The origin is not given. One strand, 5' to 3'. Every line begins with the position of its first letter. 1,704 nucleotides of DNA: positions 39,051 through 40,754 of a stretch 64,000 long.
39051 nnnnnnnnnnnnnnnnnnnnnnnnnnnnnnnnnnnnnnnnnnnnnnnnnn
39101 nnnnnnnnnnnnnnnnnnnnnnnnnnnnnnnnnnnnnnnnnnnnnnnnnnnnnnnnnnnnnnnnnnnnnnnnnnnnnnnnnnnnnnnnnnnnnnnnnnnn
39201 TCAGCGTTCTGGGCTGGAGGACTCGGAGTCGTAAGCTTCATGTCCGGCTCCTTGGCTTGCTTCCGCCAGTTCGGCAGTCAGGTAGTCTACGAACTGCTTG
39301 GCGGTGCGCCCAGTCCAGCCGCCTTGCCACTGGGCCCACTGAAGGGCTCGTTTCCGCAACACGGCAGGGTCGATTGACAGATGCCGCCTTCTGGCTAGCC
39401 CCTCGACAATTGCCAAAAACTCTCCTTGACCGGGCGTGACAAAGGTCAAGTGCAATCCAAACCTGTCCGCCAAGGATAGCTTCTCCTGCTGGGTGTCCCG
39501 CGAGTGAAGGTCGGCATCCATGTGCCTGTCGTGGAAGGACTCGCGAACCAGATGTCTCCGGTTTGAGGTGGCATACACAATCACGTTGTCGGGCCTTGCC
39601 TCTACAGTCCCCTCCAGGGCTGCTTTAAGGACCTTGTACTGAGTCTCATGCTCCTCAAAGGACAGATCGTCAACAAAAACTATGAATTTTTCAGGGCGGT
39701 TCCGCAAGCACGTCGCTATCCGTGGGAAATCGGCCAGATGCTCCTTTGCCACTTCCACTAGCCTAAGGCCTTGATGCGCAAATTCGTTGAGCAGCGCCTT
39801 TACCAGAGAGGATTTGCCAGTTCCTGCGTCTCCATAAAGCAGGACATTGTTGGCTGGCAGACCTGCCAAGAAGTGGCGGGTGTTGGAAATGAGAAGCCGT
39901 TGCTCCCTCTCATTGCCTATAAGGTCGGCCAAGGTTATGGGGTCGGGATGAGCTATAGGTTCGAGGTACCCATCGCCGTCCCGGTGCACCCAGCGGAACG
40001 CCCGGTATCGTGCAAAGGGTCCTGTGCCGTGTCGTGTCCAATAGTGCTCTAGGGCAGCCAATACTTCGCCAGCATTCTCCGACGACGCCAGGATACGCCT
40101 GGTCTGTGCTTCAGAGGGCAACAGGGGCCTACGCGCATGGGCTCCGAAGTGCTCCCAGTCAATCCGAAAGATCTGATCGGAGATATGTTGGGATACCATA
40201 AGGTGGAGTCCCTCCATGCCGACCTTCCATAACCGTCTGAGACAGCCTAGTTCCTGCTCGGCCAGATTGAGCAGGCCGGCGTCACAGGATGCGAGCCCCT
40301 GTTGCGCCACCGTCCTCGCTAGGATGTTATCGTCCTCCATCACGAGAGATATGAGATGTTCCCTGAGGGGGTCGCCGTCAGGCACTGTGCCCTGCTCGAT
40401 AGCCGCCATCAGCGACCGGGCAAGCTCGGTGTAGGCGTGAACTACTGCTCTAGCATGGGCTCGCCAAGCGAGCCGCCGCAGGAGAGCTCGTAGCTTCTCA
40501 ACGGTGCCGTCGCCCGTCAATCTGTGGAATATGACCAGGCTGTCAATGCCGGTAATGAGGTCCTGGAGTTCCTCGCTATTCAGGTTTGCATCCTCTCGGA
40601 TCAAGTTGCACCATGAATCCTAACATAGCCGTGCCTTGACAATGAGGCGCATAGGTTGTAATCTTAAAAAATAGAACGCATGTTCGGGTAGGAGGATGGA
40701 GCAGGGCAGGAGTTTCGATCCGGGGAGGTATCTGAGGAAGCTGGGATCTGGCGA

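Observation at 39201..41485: SOS-box-linked Rad52/DdrA-like annealing protein divergent from a DUF815 AAA ATPase: candidate damage-inducible repair module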

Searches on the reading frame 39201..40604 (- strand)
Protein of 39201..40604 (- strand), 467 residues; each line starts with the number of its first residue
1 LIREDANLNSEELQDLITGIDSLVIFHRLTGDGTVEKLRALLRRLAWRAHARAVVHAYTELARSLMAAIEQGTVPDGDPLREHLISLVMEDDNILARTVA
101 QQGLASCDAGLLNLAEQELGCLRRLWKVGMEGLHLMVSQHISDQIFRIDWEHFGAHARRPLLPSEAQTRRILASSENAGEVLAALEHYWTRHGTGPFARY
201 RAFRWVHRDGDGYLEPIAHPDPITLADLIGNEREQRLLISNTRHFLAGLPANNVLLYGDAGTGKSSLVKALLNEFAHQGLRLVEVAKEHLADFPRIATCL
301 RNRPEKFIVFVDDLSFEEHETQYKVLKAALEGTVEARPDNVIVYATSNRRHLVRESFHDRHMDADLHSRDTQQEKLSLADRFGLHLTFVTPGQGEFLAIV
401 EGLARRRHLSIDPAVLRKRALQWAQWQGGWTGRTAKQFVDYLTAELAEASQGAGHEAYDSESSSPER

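Call 3: search_protein_families(library=pfam, proteins=[window:39201-40604:-], max_evalue=1)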
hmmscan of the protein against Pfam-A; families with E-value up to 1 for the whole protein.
window:39201-40604:- (467 aa): 28 families (the best 25 are shown)
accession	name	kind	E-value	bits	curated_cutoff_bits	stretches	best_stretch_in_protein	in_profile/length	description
PF05673.19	DUF815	-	1e-99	333.1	23.8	1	199-445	2-248/249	Protein of unknown function (DUF815)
PF13191.12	AAA_16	-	1.8e-08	35.5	32.6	1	229-341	3-113/167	AAA ATPase domain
PF00004.35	AAA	-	5.9e-06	27.2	21.2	1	254-358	1-119/131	ATPase family associated with various cellular activities (AAA)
PF20720.3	nSTAND3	-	7.3e-06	26.2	27.2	1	252-314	18-74/155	Novel STAND NTPase 3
PF25201.1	nSTAND6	-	0.00014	22.4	27.7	1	252-306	19-77/148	Novel STAND NTPase 6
PF12775.13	AAA_7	-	0.0002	21.4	25.8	1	252-278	34-60/181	P-loop containing dynein motor region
PF13401.12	AAA_22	-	0.00074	20.3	27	1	252-336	6-64/130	AAA domain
PF25199.1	nSTAND_NTPase5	-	0.0071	16.6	34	1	250-316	40-107/145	Novel STAND NTPase 5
PF07693.20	KAP_NTPase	-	0.0095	15.7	20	1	254-337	23-82/293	KAP family P-loop domain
PF05729.18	NACHT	-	0.014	15.7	26.7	1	254-282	3-31/167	NACHT domain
PF13555.12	AAA_29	-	0.015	15.5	27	1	251-272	22-43/61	P-loop containing region of AAA domain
PF13604.12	AAA_30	-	0.015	15.4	27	1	254-289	21-56/191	AAA domain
PF07728.20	AAA_5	-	0.036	14.5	22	1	253-275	1-23/139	AAA domain (dynein-related subfamily)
PF00910.28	RNA_helicase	-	0.038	14.9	21.5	1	254-278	1-25/105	RNA helicase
PF02367.23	TsaE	-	0.039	14.3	26.6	1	251-278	21-48/128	Threonylcarbamoyl adenosine biosynthesis protein TsaE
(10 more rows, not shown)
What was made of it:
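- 39201..40604 (-): DUF815 AAA+ ATPase: divergent neighbour, judged not to be part of the module. Pfam DUF815 E=1e-99 (call 3).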

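Call 4: search_protein_families(library=phrogs, proteins=[window:39201-40604:-], max_evalue=1)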
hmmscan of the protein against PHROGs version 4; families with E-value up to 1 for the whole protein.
window:39201-40604:- (467 aa): 23 families
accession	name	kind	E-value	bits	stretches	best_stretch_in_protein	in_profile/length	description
phrog_168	-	DNA, RNA and nucleotide metabolism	3.4e-07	31.2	1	222-374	17-164/314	clamp loader of DNA polymerase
phrog_7485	-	unknown function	0.00024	21.2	1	254-314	230-286/430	-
phrog_14322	-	unknown function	0.00027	21.3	1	251-311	226-287/398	-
phrog_50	-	DNA, RNA and nucleotide metabolism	0.0015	18.7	1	251-279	369-397/570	DnaC-like helicase loader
phrog_2376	-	other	0.0026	18.1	1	254-360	77-179/363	ATPase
phrog_325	-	DNA, RNA and nucleotide metabolism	0.0049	16.2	1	243-277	483-516/986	Dda-like helicase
phrog_25255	-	unknown function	0.0061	15.3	1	224-283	277-335/1125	-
phrog_7998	-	unknown function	0.012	15.8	1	228-284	19-75/339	-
phrog_2666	-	head and packaging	0.014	15.1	1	231-278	301-348/555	terminase large subunit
phrog_124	-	DNA, RNA and nucleotide metabolism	0.022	15.1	1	251-271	43-63/382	Sak4-like ssDNA annealing protein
phrog_1156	-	DNA, RNA and nucleotide metabolism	0.027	14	0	224-271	528-578/855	DNA primase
phrog_11838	-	DNA, RNA and nucleotide metabolism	0.028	14.6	1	222-285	13-74/420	clamp loader of DNA polymerase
phrog_4871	-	other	0.033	13.6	1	227-277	193-239/764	ATP-dependent protease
phrog_3277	-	DNA, RNA and nucleotide metabolism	0.044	14.6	1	251-281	10-40/168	DnaC-like helicase loader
phrog_1250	-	unknown function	0.13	12.3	1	254-337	107-189/327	unknown function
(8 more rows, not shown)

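Call 5: search_protein_families(library=ncbifam, proteins=[window:39201-40604:-], max_evalue=1)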
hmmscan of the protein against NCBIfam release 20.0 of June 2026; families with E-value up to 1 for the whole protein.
window:39201-40604:- (467 aa): 28 families (the best 25 are shown)
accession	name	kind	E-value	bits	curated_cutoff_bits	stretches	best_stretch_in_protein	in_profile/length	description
NF003229.0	PRK04195.1-5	equivalog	1.1e-06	27.7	280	1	222-278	13-71/413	replication factor C large subunit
TIGR02928.1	TIGR02928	subfamily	7.4e-06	25.1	181.3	1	228-278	17-67/366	orc1/cdc6 family replication initiation protein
TIGR03420.1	DnaA_homol_Hda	equivalog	1.2e-05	25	194.8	1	219-322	8-107/226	DnaA regulatory inactivator Hda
NF003233.0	PRK04195.2-3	equivalog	0.00045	19.2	471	1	222-277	9-64/504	replication factor C large subunit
NF003230.0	PRK04195.1-6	equivalog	0.00065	18.5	441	1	222-280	10-68/494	replication factor C large subunit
NF003231.0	PRK04195.2-1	equivalog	0.0011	17.8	442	1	222-278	13-70/517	replication factor C large subunit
NF038214.1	IS21_help_AAA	equivalog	0.0029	17.3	200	1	251-281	90-120/232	IS21-like element helper ATPase IstB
TIGR00150.1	T6A_YjeE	equivalog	0.0037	17.1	60.1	1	238-279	8-50/135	tRNA (adenosine(37)-N6)-threonylcarbamoyltransferase complex ATPase subunit type 1 TsaE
NF003226.0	PRK04195.1-1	equivalog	0.007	15.4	588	1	224-282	12-71/405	replication factor C large subunit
NF005992.0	PRK08116.1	subfamily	0.016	14.3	189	1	254-285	117-148/269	hypothetical protein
NF006505.0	PRK08939.1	equivalog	0.024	13.9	228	1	223-281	124-186/306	primosomal protein DnaI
NF000355.4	ribo_prot_ABC_F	equivalog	0.045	12.6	380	1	251-278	339-366/499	ribosomal protection-like ABC-F family protein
TIGR01242.2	TIGR01242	subfamily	0.057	12.4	500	1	250-283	147-180/362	proteasome-activating nucleotidase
NF000868.0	PRK00080.1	equivalog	0.06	12.2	282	1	246-314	46-111/330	Holliday junction branch migration DNA helicase RuvB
NF053861.1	DS8_antiphage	equivalog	0.063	11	790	1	241-280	359-399/994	anti-phage protein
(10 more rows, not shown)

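Call 47: find_related_loci(query=window:39201-40604:-, collection=metagenome_contigs, flank=3000)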
Query window:39201-40604:- (467 aa) in metagenome_contigs; peptide patterns used: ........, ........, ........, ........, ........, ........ (x = any residue, [..] = any of these).
121 stretches matched a pattern; 33 encode a relative of the query (tblastn E <= 1e-3); 33 distinct loci.
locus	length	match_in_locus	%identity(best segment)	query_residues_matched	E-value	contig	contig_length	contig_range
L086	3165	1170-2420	48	41-454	4e-116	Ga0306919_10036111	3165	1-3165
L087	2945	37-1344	47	22-454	1e-115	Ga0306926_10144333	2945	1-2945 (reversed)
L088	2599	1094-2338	48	54-462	6e-113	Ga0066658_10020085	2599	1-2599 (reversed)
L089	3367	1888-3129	48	54-462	5e-111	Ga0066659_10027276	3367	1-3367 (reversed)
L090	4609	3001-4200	47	57-451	2e-107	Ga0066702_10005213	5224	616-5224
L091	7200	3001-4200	47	57-451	7e-107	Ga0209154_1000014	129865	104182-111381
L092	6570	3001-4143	48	75-451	5e-106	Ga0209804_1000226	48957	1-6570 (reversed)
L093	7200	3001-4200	47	54-451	9e-105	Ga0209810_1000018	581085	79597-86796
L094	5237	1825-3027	47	54-452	6e-105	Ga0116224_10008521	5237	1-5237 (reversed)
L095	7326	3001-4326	46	21-458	8e-104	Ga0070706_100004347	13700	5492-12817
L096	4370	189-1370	47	54-445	8e-104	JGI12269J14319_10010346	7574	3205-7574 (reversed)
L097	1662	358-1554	48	54-451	6e-111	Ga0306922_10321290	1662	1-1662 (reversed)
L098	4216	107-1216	49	77-445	3e-103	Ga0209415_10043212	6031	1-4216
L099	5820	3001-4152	48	77-457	6e-103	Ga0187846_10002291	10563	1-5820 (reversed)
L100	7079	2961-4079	48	77-447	1e-102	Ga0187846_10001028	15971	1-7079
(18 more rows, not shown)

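Call 72: search_protein_families(library=padloc, proteins=[window:39201-40604:-], max_evalue=0.01)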
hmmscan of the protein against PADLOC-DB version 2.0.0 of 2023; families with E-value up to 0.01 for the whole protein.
window:39201-40604:- (467 aa): 4 families
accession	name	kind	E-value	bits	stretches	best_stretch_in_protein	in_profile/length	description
PDLC04476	PDC-M16A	-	0.00024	17.6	1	233-286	7-60/691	-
PDLC04140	mad8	-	0.00054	17.6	1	251-289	27-67/314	mads_8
PDLC02793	SspF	-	0.0014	15.1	1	250-353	51-144/600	SspF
PDLC04472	PDC-M16A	-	0.0033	13.8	1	233-279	222-268/930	-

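Call 82: list_cluster_members(proteins=[P0001, P0003, window:39201-40604:-])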
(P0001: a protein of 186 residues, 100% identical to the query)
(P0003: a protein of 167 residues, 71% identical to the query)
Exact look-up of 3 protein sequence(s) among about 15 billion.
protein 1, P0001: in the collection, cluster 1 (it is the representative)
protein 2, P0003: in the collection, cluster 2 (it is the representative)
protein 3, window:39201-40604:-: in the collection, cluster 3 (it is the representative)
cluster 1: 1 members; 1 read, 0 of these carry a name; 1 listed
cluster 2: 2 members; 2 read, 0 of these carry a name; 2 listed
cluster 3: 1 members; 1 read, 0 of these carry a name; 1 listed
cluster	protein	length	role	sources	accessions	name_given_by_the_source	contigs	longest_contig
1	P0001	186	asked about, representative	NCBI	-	-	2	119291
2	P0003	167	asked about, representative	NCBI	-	-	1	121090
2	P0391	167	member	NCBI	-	-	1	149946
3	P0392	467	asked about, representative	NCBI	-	-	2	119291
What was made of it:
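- Tried and rejected: Organism names were not recoverable from cluster look-up (call 82).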
